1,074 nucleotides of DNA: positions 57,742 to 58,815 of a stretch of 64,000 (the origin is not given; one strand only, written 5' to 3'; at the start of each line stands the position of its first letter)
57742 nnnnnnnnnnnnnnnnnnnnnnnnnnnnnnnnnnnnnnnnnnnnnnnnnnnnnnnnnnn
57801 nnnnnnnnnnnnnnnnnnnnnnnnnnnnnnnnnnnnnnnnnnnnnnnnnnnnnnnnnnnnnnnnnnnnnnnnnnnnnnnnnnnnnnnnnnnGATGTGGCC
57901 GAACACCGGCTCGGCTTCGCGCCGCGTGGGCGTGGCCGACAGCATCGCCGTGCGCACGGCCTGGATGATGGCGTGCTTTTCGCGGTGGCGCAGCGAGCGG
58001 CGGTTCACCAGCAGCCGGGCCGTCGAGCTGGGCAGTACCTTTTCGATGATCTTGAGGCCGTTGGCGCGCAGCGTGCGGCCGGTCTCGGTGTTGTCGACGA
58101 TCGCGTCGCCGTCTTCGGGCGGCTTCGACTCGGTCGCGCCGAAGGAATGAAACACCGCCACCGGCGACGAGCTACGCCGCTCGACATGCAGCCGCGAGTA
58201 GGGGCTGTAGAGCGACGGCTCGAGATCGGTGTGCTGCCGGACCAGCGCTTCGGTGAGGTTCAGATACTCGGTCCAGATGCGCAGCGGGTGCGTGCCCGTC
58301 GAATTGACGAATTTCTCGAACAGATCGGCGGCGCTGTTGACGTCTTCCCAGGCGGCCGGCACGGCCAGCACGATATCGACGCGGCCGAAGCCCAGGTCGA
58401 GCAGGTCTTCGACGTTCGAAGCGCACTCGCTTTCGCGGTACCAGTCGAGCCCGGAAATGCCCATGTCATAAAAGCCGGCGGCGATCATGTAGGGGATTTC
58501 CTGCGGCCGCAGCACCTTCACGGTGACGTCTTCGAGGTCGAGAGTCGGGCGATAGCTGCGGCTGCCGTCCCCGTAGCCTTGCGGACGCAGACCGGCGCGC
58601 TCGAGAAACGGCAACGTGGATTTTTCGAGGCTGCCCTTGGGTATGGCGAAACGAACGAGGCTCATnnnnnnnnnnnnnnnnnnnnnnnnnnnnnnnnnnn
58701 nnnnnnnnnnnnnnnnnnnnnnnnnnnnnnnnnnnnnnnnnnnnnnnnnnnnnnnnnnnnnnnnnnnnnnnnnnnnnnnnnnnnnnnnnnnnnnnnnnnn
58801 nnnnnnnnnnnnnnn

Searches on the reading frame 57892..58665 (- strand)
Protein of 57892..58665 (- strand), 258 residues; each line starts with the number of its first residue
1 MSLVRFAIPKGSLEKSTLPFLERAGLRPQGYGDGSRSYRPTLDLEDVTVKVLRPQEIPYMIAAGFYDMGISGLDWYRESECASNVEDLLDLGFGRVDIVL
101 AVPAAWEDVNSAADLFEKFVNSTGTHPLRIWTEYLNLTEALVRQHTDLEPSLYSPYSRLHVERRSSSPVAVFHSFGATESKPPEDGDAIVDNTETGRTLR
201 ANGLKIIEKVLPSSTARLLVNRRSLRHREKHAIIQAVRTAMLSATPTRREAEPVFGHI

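Call 22: search_protein_families(library=pfam, proteins=[window:57892-58665:-], max_evalue=0.001)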
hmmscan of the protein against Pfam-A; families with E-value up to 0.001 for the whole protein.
window:57892-58665:- (258 aa): 1 family
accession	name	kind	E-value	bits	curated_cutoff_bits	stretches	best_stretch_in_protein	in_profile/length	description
PF01634.23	HisG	-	6.9e-35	120.8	25.5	1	53-235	1-150/158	ATP phosphoribosyltransferase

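Call 30: find_homologous_proteins(query=window:57892-58665:-, max_evalue=1e-30)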
Query window:57892-58665:- (258 aa): 929 proteins with E <= 1e-30 among 4760 candidates; the best 120 are listed.
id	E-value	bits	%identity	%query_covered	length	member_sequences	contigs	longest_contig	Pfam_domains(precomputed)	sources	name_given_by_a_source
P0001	5.0e-156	536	93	100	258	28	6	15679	PF01634.24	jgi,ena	jgi:ATP phosphoribosyltransferase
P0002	8.3e-155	532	92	100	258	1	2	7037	PF01634.24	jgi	jgi:ATP phosphoribosyltransferase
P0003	1.3e-154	531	92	100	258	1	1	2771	PF01634.24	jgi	jgi:ATP phosphoribosyltransferase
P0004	7.9e-154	529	92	100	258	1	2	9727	PF01634.24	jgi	jgi:ATP phosphoribosyltransferase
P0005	4.5e-153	526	91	100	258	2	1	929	PF01634.24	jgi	jgi:ATP phosphoribosyltransferase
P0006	3.1e-152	523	90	100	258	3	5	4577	PF01634.24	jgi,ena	jgi:ATP phosphoribosyltransferase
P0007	3.0e-151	520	90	100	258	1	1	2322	PF01634.24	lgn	-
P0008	3.1e-144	497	86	100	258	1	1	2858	PF01634.24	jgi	jgi:ATP phosphoribosyltransferase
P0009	2.4e-140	484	83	100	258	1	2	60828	PF01634.24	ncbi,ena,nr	ncbi:MAG: ATP phosphoribosyltransferase [Acidobacteria bacterium]|nr:ATP phosphoribosyltransferase [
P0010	3.2e-140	484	83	100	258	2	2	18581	PF01634.24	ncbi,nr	ncbi:MAG TPA: ATP phosphoribosyltransferase [Bryobacterales bacterium]|nr:ATP phosphoribosyltransfer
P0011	6.2e-140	483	83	100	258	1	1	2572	PF01634.24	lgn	-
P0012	1.5e-139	482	84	100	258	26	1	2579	PF01634.24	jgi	jgi:ATP phosphoribosyltransferase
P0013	7.5e-139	480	81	100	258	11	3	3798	PF01634.24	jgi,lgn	jgi:ATP phosphoribosyltransferase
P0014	8.2e-139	479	82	100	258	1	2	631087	PF01634.24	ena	-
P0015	1.6e-138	478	82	100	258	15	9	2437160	PF01634.24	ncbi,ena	-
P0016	2.0e-138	478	83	100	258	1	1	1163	PF01634.24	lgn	-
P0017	1.4e-137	475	82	100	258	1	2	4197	PF01634.24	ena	-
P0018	6.0e-137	473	83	100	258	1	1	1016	PF01634.24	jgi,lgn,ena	-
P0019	1.0e-136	473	81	100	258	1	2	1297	PF01634.24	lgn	-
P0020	1.4e-136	472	81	100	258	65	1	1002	PF01634.24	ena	-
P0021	1.6e-135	469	82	100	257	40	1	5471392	PF01634.24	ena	-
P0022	4.6e-134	464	79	100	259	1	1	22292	PF01634.24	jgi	-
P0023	1.0e-133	463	87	92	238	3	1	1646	PF01634.24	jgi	jgi:ATP phosphoribosyltransferase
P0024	2.9e-133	461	80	100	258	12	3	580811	PF01634.24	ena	-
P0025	3.1e-133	461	79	100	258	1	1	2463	PF01634.24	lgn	-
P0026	1.4e-132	459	79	100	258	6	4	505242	PF01634.24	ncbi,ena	-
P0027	7.7e-132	457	78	100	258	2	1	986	PF01634.24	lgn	-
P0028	7.7e-132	457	77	100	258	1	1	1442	PF01634.24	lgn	-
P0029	1.7e-131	455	78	100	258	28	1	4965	PF01634.24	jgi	jgi:ATP phosphoribosyltransferase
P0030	2.2e-131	455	78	100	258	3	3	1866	PF01634.24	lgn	-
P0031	2.3e-131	455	78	100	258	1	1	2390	PF01634.24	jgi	-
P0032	4.5e-130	451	76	100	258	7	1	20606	PF01634.24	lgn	-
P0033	5.0e-130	451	78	100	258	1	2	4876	PF01634.24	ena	-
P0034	2.1e-129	449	77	100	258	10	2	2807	PF01634.24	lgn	-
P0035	2.7e-129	448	77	100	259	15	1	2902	PF01634.24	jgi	jgi:ATP phosphoribosyltransferase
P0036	4.0e-129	448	77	100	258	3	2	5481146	PF01634.24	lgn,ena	-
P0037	5.5e-129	447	77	100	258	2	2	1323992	PF01634.24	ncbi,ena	-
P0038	9.0e-129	446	75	100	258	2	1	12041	PF01634.24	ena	-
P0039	1.9e-128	445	76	100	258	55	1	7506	PF01634.24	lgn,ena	-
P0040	5.7e-128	444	74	100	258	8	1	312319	PF01634.24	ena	-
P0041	6.0e-128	444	77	100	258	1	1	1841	PF01634.24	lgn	-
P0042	1.1e-127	443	76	100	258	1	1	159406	PF01634.24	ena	-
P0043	1.6e-127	442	77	100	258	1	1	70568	PF01634.24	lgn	-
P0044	3.7e-127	441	75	100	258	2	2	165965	PF01634.24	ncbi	ncbi:MAG: ATP phosphoribosyltransferase [Bryobacterales bacterium]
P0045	3.9e-127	441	74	100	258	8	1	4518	PF01634.24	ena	-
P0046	9.0e-126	437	74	100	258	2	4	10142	PF01634.24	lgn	-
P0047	1.0e-125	436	76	100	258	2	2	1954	PF01634.24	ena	-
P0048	1.8e-125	436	75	100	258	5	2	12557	PF01634.24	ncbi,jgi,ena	jgi:ATP phosphoribosyltransferase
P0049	2.4e-125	435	74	100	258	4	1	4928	PF01634.24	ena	-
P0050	2.4e-125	435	76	100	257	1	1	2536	PF01634.24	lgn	-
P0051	2.6e-125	435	74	100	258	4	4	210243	PF01634.24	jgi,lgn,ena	-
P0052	1.2e-124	433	79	93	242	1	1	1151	PF01634.24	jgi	jgi:ATP phosphoribosyltransferase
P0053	2.2e-124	432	75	100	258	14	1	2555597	PF01634.24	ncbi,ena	-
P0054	9.4e-124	430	74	100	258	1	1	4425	PF01634.24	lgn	-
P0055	9.6e-124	430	75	100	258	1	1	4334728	PF01634.24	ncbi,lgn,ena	-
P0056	1.1e-123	430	73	100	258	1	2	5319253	PF01634.24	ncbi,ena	-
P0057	7.5e-123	427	74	100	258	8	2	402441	PF01634.24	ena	-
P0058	2.9e-120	419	74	100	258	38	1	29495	PF01634.24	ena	-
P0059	7.4e-120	417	72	100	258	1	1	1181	PF01634.24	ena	-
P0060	2.6e-119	415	73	100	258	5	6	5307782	PF01634.24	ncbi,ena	-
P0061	3.9e-119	415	72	100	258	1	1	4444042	PF01634.24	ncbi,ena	-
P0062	6.7e-119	414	69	100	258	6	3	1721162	PF01634.24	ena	-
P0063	6.9e-119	414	72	100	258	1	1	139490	PF01634.24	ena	-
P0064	7.1e-119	414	71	100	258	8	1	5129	PF01634.24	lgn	-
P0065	7.5e-119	414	72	100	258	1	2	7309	PF01634.24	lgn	-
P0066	7.5e-119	414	72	100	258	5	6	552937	PF01634.24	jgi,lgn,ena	-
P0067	7.8e-119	414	72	100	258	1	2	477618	PF01634.24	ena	-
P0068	7.8e-119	414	78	89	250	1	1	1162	PF01634.24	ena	-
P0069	7.8e-119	414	72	100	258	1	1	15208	PF01634.24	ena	-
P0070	1.1e-118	414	71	100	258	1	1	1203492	PF01634.24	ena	-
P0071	1.4e-118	413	72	100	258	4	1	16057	PF01634.24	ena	-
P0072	1.4e-118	413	72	100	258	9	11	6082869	PF01634.24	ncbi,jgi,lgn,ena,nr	ncbi:MAG: ATP phosphoribosyltransferase [Bryobacterales bacterium]|nr:ATP phosphoribosyltransferase 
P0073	3.0e-118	412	72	100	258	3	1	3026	PF01634.24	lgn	-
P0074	5.0e-118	411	71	100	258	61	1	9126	PF01634.24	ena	-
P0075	6.6e-118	411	71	100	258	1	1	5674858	PF01634.24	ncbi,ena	-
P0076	6.8e-118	411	71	100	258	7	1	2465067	PF01634.24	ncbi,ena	-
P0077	7.4e-118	411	72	100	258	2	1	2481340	PF01634.24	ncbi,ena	-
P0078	8.7e-118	411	72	100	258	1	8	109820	PF01634.24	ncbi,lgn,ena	-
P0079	1.0e-117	410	72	100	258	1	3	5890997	PF01634.24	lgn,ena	-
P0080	1.3e-117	410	70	100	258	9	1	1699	PF01634.24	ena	-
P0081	2.4e-117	409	72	100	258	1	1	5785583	PF01634.24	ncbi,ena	-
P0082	1.3e-116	407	71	100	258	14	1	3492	PF01634.24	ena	-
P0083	1.8e-116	406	70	100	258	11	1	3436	PF01634.24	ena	-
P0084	1.9e-116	406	93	77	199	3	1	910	PF01634.24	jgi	jgi:ATP phosphoribosyltransferase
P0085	2.6e-116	406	71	100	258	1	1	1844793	PF01634.24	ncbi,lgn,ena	-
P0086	8.1e-115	401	69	100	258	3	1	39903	PF01634.24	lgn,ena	-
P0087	1.5e-114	400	69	100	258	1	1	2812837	PF01634.24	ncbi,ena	-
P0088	3.9e-114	399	70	100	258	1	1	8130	PF01634.24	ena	-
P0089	1.2e-113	397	70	99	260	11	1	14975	PF01634.24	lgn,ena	-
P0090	2.5e-108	380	85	77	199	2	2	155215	PF01634.24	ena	-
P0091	8.3e-103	361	80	77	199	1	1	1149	PF01634.24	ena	-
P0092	2.2e-101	357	83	74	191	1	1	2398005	PF01634.24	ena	-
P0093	4.6e-98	346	96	64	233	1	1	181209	PF01634.24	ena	-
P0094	3.5e-97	343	62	99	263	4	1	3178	PF01634.24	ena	-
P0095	2.2e-96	340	61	100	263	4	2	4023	PF01634.24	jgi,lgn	jgi:ATP phosphoribosyltransferase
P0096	1.2e-95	338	60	99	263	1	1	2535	PF01634.24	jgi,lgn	jgi:ATP phosphoribosyltransferase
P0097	3.2e-94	333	61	99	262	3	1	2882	PF01634.24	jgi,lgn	jgi:ATP phosphoribosyltransferase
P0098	7.3e-94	332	61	100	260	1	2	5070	PF01634.24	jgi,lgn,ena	-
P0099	1.4e-93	331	58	100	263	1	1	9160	PF01634.24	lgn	-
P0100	4.1e-93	330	60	99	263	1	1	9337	PF01634.24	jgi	jgi:ATP phosphoribosyltransferase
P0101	8.0e-93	329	61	99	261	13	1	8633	PF01634.24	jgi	jgi:ATP phosphoribosyltransferase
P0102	4.0e-92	326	59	98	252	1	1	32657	PF01634.24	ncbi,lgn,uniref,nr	ncbi:MAG: ATP phosphoribosyltransferase [Deltaproteobacteria bacterium]|uniref:ATP phosphoribosyltra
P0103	1.0e-91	325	60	99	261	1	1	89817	PF01634.24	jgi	jgi:ATP phosphoribosyltransferase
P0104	2.1e-91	324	59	99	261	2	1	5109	PF01634.24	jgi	jgi:ATP phosphoribosyltransferase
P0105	7.0e-91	322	60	99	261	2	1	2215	PF01634.24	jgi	jgi:ATP phosphoribosyltransferase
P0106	2.8e-90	320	61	92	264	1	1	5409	PF01634.24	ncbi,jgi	-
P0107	3.5e-90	320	61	94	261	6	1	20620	PF01634.24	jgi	jgi:ATP phosphoribosyltransferase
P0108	4.6e-90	320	61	94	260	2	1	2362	PF01634.24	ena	-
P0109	5.6e-90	319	60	99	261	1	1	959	PF01634.24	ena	-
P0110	1.3e-89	318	61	95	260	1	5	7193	PF01634.24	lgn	-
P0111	1.7e-89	318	60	99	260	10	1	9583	PF01634.24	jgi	jgi:ATP phosphoribosyltransferase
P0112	2.3e-89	317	59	99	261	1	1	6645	PF01634.24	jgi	jgi:ATP phosphoribosyltransferase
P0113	4.3e-89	317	58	95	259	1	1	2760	PF01634.24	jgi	jgi:ATP phosphoribosyltransferase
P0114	8.3e-89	316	60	94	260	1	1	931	PF01634.24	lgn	-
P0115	1.6e-88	315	59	99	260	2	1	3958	PF01634.24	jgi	jgi:ATP phosphoribosyltransferase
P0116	1.4e-87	312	59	98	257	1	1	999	PF01634.24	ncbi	-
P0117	7.5e-87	309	58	99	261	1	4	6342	PF01634.24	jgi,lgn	jgi:ATP phosphoribosyltransferase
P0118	1.5e-86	308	83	64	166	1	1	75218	PF01634.24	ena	-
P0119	4.3e-86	307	59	94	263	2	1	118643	PF01634.24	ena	-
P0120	5.0e-86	307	80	66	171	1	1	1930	PF01634.24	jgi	-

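Call 31: find_encoding_contigs(protein=P0001, flank=10000, max_places=4)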
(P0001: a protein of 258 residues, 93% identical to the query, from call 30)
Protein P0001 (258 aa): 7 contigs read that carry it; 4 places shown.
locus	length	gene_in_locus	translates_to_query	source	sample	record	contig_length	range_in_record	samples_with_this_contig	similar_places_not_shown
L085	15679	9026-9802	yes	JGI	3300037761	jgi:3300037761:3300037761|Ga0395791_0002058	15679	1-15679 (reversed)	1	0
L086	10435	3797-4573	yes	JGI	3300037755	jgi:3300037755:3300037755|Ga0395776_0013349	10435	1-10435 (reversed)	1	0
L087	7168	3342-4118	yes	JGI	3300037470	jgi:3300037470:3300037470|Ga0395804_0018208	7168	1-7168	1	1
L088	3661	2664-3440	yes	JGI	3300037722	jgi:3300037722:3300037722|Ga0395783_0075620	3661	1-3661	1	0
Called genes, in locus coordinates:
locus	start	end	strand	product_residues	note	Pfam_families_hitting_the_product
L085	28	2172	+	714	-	PF07583:PSCyt2, PF07587:PSD1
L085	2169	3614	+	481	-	PF07394:DUF1501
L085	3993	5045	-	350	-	PF02775:TPP_enzyme_C, PF12367:PFO_beta_C (weak)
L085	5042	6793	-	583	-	PF01558:POR, PF01855:POR_N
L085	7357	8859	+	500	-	PF13393:tRNA-synt_His, PF00587:tRNA-synt_2b, PF13393:tRNA-synt_His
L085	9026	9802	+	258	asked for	PF01634:HisG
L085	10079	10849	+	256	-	PF00106:adh_short, PF08659:KR, PF13561:adh_short_C2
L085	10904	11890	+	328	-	-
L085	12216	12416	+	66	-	-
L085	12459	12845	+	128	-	-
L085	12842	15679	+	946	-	?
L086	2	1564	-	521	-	?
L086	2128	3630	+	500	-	PF13393:tRNA-synt_His, PF00587:tRNA-synt_2b, PF13393:tRNA-synt_His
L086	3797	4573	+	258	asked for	PF01634:HisG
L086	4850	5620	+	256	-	PF00106:adh_short, PF08659:KR, PF13561:adh_short_C2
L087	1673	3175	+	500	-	PF13393:tRNA-synt_His, PF00587:tRNA-synt_2b, PF13393:tRNA-synt_His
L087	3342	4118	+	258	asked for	PF01634:HisG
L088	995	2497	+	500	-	PF13393:tRNA-synt_His, PF00587:tRNA-synt_2b, PF13393:tRNA-synt_His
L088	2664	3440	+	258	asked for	PF01634:HisG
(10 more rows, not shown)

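Call 32: find_encoding_contigs(protein=P0004, flank=10000, max_places=3)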
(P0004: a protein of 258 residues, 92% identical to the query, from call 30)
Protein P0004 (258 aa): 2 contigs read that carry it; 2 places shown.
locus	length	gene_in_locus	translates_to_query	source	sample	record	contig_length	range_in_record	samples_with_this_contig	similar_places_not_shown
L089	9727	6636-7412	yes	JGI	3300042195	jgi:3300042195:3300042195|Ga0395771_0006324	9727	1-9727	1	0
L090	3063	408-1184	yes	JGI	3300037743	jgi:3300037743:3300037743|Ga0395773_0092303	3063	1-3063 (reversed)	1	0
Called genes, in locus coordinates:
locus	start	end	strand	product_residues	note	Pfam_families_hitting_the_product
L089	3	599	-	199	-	?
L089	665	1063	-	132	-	-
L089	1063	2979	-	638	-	PF04055:Radical_SAM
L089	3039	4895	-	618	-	PF00082:Peptidase_S8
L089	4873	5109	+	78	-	-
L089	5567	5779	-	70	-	-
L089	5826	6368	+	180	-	PF08922:DUF1905, PF13376:OmdA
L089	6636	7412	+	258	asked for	PF01634:HisG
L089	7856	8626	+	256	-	PF00106:adh_short, PF08659:KR, PF13561:adh_short_C2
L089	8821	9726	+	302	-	?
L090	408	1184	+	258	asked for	PF01634:HisG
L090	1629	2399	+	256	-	PF00106:adh_short, PF08659:KR, PF13561:adh_short_C2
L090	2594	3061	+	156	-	?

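Call 33: find_encoding_contigs(protein=P0009, flank=10000, max_places=2)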
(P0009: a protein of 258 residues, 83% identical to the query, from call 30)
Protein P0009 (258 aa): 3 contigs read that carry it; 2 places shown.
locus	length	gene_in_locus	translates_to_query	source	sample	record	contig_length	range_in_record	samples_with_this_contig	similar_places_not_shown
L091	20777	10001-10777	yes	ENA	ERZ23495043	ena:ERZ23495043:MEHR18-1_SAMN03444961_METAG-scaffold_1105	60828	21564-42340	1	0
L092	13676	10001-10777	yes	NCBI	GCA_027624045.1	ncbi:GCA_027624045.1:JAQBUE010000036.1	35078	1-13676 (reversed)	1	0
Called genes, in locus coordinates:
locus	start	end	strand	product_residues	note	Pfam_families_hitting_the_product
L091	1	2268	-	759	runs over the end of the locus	PF06739:SBBP (faint)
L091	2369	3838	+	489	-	-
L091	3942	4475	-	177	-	PF00588:SpoU_methylase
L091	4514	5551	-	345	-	PF01435:Peptidase_M48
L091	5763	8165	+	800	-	PF01433:Peptidase_M1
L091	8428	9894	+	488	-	PF13393:tRNA-synt_His, PF00587:tRNA-synt_2b, PF13393:tRNA-synt_His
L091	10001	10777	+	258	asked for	PF01634:HisG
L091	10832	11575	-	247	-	PF00535:Glycos_transf_2, PF13641:Glyco_tranf_2_3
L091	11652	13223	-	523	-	PF00140:Sigma70_r1_2, PF04542:Sigma70_r2, PF04539:Sigma70_r3, PF04545:Sigma70_r4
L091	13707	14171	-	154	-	PF22811:Zn_ribbon_NrdR, PF03477:ATP-cone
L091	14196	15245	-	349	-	PF03706:LPG_synthase_TM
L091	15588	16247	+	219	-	PF04542:Sigma70_r2, PF08281:Sigma70_r4_2, PF04545:Sigma70_r4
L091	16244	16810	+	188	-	PF13490:zf-HC2 (weak)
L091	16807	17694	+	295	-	PF18917:LiaI-LiaF-like_TM1, PF22570:LiaF-TM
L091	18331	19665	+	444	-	PF07690:MFS_1, PF00083:Sugar_tr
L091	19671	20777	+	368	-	-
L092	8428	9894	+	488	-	PF13393:tRNA-synt_His, PF00587:tRNA-synt_2b, PF13393:tRNA-synt_His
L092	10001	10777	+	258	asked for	PF01634:HisG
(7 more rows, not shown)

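Call 34: find_encoding_contigs(protein=P0015, flank=10000, max_places=3)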
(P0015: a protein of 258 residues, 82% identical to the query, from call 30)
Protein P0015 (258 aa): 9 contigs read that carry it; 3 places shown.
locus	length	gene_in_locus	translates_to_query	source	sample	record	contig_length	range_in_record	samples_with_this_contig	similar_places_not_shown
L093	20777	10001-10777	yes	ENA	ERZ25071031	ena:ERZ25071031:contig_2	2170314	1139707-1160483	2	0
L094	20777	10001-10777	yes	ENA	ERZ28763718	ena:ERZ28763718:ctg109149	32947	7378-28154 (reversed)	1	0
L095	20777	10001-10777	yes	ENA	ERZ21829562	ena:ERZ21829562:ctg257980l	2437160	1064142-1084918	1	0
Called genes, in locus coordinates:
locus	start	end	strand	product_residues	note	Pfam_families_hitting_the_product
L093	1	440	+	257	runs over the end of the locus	PF00520:Ion_trans, PF07885:Ion_trans_2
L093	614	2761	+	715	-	-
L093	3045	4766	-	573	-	PF07969:Amidohydro_3, PF01979:Amidohydro_1 (weak)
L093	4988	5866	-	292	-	-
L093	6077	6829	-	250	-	-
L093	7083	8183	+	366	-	PF06439:3keto-disac_hyd, PF11954:DUF3471 (weak)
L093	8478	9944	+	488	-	PF13393:tRNA-synt_His, PF00587:tRNA-synt_2b, PF13393:tRNA-synt_His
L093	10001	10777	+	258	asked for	PF01634:HisG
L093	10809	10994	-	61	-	-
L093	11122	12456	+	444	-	PF02746:MR_MLE_N, PF13378:MR_MLE_C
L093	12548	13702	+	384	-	PF13439:Glyco_transf_4, PF13579:Glyco_trans_4_4 (faint), PF20706:GT4-conflict, PF00534:Glycos_transf_1, PF13692:Glyco_trans_1_4, PF13524:Glyco_trans_1_2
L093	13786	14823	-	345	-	PF00072:Response_reg, PF08668:HDOD (weak), PF13487:HD_5, PF01966:HD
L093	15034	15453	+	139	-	PF01894:YjbQ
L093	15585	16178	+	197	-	-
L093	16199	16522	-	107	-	-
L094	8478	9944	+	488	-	PF13393:tRNA-synt_His, PF00587:tRNA-synt_2b (weak), PF13393:tRNA-synt_His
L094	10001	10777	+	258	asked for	PF01634:HisG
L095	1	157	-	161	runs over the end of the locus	PF13181:TPR_8 (faint), PF13414:TPR_11 (faint), PF07719:TPR_2 (faint), PF13432:TPR_16 (weak)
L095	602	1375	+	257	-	PF00520:Ion_trans, PF07885:Ion_trans_2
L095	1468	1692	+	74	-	-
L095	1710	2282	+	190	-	-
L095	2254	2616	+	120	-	PF07885:Ion_trans_2, PF00520:Ion_trans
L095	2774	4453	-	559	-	PF07969:Amidohydro_3, PF01979:Amidohydro_1 (weak), PF07969:Amidohydro_3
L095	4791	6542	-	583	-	-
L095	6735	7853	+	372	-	PF06439:3keto-disac_hyd, PF11954:DUF3471 (weak)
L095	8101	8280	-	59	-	-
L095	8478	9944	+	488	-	PF13393:tRNA-synt_His, PF00587:tRNA-synt_2b (weak), PF13393:tRNA-synt_His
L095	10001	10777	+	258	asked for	PF01634:HisG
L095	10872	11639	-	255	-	PF01583:APS_kinase, PF13671:AAA_33 (weak)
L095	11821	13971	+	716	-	PF13517:FG-GAP_3 (faint), PF01839:FG-GAP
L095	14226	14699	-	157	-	-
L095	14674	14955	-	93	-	PF09907:HigB_toxin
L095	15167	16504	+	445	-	PF02746:MR_MLE_N, PF13378:MR_MLE_C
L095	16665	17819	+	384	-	PF13439:Glyco_transf_4, PF13579:Glyco_trans_4_4 (weak), PF20706:GT4-conflict, PF00534:Glycos_transf_1, PF13692:Glyco_trans_1_4, PF13524:Glyco_trans_1_2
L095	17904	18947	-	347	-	PF00072:Response_reg, PF08668:HDOD (weak), PF13487:HD_5, PF01966:HD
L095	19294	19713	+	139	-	PF01894:YjbQ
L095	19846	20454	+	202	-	-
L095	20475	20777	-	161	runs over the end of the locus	-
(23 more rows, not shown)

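Call 47: find_encoding_contigs(protein=P0006, flank=3000, max_places=4)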
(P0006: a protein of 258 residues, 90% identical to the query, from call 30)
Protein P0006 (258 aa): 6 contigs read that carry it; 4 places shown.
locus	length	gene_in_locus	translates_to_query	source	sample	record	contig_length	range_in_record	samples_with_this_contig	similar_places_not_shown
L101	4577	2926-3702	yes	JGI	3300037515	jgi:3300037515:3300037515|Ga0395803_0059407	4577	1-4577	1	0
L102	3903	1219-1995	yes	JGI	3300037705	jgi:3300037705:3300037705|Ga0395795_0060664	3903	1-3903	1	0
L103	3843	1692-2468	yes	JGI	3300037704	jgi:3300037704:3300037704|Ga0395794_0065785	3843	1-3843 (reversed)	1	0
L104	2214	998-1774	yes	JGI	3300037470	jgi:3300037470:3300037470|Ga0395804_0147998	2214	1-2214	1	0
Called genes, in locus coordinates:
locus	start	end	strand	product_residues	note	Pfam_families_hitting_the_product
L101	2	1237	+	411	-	?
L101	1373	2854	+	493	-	PF13393:tRNA-synt_His, PF00587:tRNA-synt_2b, PF13393:tRNA-synt_His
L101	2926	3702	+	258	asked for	PF01634:HisG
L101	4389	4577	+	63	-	?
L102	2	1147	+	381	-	?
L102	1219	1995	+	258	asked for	PF01634:HisG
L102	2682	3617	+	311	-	-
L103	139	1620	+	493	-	PF13393:tRNA-synt_His, PF00587:tRNA-synt_2b, PF13393:tRNA-synt_His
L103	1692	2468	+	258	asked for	PF01634:HisG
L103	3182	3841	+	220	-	?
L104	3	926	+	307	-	?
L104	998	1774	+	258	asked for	PF01634:HisG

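Call 48: find_encoding_contigs(protein=P0008, flank=3000, max_places=2)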
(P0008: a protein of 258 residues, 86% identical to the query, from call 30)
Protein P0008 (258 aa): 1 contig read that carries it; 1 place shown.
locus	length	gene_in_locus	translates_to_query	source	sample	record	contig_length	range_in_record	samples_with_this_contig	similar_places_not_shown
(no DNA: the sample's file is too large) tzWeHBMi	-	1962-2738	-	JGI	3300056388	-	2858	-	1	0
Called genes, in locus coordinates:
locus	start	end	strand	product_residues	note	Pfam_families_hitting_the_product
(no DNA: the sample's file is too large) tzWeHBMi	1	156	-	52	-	?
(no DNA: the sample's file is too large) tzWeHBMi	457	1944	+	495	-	PF13393:tRNA-synt_His, PF00587:tRNA-synt_2b, PF13393:tRNA-synt_His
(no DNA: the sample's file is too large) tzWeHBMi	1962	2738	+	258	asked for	PF01634:HisG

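Call 49: find_encoding_contigs(protein=P0002, flank=3000, max_places=2)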
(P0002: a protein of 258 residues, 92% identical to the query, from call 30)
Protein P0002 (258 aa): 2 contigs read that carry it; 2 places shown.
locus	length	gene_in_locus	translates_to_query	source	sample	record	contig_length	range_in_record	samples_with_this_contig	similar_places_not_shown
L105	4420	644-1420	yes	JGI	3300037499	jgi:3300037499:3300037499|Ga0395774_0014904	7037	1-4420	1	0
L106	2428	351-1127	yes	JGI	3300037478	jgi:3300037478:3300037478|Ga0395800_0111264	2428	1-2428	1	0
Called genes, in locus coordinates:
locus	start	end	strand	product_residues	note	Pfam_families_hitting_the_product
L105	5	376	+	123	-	PF13376:OmdA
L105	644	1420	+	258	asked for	PF01634:HisG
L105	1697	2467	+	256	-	PF00106:adh_short, PF08659:KR, PF13561:adh_short_C2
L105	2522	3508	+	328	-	-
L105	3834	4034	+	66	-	-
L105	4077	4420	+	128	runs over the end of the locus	-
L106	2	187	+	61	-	?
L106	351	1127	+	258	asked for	PF01634:HisG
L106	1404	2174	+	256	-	PF00106:adh_short, PF08659:KR, PF13561:adh_short_C2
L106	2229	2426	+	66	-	?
